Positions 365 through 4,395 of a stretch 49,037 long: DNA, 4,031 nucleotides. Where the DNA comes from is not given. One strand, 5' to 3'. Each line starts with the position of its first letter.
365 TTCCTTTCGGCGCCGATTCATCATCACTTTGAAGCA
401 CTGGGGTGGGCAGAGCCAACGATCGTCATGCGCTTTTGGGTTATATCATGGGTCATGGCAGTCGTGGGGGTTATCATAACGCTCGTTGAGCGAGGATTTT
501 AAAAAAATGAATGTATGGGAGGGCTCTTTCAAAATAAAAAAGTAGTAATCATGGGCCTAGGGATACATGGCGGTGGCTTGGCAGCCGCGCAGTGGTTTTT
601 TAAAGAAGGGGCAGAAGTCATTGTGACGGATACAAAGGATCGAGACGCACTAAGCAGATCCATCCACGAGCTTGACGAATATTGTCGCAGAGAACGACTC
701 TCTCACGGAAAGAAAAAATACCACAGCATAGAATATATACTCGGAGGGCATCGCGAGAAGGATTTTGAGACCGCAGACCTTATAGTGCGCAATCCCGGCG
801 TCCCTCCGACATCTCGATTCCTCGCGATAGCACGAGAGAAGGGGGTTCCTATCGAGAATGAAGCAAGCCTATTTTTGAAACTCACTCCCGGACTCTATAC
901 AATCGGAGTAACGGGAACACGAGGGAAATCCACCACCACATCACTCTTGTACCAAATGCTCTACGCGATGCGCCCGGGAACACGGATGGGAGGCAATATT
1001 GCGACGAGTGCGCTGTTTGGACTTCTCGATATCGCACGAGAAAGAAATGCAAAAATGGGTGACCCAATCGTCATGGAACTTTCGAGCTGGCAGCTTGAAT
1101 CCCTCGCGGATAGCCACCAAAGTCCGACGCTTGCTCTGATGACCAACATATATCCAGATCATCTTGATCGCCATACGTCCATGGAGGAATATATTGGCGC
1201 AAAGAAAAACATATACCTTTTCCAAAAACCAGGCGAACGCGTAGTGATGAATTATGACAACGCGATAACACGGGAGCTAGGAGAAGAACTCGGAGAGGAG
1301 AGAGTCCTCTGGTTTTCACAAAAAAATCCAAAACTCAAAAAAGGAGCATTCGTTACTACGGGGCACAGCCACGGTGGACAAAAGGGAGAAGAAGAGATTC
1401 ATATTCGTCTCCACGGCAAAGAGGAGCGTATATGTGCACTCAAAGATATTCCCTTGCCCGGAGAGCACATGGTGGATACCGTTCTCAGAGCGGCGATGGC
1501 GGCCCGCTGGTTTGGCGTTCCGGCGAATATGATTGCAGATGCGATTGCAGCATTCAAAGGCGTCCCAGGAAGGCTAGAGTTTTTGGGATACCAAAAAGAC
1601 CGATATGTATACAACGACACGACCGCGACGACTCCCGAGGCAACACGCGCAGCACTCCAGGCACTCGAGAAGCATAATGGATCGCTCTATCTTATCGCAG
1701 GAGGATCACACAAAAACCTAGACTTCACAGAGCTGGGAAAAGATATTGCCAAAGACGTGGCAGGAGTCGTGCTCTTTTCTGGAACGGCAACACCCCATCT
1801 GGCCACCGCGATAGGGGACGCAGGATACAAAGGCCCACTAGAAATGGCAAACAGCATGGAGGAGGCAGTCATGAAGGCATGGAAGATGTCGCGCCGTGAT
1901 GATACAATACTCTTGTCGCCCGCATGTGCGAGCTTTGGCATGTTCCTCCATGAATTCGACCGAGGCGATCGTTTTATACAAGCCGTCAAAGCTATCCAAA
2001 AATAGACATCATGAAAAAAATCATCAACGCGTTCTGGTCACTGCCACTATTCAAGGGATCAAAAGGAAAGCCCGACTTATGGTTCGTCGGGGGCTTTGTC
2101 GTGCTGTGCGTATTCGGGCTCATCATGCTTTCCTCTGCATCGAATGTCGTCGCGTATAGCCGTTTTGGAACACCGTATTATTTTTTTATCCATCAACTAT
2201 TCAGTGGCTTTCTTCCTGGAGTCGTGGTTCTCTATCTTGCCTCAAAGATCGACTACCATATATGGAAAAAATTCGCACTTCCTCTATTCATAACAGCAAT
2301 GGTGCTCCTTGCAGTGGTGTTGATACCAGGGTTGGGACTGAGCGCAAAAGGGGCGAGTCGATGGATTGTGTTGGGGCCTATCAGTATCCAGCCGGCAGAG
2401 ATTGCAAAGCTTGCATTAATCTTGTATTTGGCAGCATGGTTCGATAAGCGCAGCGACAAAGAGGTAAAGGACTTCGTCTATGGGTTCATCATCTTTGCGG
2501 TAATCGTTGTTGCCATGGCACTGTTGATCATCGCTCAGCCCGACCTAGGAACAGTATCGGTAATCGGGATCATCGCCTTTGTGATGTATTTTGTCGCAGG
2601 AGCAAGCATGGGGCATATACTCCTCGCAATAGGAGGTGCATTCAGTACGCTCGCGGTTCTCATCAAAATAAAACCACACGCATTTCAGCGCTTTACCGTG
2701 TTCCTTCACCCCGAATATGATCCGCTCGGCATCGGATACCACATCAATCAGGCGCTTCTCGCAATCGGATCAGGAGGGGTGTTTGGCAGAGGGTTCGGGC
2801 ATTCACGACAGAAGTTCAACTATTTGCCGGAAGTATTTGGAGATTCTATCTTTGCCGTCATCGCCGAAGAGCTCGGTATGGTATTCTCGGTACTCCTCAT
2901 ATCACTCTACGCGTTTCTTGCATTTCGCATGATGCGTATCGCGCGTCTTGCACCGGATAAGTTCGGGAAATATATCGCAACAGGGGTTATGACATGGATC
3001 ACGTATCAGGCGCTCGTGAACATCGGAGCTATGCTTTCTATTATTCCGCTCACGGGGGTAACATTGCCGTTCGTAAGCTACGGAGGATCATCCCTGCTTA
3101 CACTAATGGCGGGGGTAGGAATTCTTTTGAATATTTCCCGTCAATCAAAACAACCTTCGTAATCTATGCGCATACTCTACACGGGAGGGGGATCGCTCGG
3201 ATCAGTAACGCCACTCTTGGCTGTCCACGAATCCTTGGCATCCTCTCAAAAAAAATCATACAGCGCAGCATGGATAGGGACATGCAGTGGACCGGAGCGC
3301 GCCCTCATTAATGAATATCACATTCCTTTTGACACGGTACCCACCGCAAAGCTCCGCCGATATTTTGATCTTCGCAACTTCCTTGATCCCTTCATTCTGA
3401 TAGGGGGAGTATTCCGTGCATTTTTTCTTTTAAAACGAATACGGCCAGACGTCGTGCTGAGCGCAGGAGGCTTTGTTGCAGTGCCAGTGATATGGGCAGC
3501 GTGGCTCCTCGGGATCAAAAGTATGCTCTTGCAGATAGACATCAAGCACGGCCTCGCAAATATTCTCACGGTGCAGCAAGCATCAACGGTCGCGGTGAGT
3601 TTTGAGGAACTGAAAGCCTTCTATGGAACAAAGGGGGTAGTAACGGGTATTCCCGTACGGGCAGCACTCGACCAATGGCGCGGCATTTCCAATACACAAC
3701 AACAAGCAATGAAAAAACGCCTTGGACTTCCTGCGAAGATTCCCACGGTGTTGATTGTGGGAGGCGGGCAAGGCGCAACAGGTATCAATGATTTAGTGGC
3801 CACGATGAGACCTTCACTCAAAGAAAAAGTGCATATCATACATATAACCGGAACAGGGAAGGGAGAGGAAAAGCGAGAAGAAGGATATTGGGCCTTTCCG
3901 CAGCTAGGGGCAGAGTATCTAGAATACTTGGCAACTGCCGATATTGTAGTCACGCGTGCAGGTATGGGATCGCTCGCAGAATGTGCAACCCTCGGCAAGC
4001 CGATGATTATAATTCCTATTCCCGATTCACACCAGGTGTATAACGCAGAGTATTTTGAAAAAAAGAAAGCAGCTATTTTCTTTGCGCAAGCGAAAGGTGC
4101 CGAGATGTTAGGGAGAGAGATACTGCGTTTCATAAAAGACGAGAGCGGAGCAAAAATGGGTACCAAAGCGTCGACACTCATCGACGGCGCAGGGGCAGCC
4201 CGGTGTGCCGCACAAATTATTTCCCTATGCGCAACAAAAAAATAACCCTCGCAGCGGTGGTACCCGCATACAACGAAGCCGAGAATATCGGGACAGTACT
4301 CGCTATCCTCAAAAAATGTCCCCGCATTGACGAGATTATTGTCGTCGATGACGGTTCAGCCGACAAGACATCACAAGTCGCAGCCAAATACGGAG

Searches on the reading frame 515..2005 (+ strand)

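Call 34: search_protein_families(library=pfam, proteins=[window:515-2005:+], max_evalue=0.0001)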
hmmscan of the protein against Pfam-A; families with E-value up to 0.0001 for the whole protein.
window:515-2005:+ (496 aa): 3 families
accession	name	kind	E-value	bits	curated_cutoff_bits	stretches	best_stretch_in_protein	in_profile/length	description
PF08245.18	Mur_ligase_M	-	2.4e-26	93.4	24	1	132-329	1-199/200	Mur ligase middle domain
PF02875.26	Mur_ligase_C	-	9.1e-15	56.1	28.4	1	352-471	1-127/127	Mur ligase, glutamate ligase domain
PF21799.2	MurD-like_N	-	1.6e-10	41.6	27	1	8-113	1-86/88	Mur ligase MurD-like, N-terminal domain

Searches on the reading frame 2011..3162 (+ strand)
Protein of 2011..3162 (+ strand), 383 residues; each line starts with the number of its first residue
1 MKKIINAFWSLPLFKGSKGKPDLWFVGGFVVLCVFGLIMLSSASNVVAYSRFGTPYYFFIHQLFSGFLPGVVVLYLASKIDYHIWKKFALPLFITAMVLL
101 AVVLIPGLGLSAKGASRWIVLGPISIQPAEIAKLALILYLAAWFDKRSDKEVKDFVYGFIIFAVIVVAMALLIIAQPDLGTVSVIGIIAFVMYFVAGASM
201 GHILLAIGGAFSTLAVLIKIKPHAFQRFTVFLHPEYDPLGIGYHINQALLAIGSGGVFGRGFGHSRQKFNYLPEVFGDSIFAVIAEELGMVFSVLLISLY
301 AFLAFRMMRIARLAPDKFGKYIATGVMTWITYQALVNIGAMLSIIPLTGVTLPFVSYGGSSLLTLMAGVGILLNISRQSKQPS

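Call 34: search_protein_families(library=pfam, proteins=[window:2011-3162:+], max_evalue=0.0001)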
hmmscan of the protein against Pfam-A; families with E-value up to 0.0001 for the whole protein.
window:2011-3162:+ (383 aa): 1 family
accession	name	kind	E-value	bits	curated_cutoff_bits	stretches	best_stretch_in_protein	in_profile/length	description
PF01098.24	FTSW_RODA_SPOVE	-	3.7e-103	345.7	26.4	1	29-380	7-355/356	Cell cycle protein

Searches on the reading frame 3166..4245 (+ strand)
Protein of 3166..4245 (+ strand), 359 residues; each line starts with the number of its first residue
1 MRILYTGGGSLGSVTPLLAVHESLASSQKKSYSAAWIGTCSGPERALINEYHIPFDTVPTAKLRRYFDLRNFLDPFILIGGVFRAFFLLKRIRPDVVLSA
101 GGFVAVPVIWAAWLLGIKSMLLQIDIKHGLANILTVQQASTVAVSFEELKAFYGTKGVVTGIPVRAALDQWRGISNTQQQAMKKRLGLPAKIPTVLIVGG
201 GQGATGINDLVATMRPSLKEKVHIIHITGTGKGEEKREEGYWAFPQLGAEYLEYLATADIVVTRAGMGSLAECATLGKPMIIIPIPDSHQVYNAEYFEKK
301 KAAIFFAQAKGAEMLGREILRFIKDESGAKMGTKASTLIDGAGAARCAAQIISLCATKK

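Call 34: search_protein_families(library=pfam, proteins=[window:3166-4245:+], max_evalue=0.0001)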
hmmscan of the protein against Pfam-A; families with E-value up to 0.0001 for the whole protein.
window:3166-4245:+ (359 aa): 3 families
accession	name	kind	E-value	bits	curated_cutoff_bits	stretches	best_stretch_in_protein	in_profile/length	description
PF04101.22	Glyco_tran_28_C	-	7e-27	94.9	22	1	194-335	1-153/166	Glycosyltransferase family 28 C-terminal domain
PF03033.26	Glyco_transf_28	-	1.5e-20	74.1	26.2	1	3-142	1-137/139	Glycosyltransferase family 28 N-terminal domain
PF13528.12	Glyco_trans_1_3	-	6e-06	26.1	25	1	220-305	215-303/322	Glycosyl transferase family 1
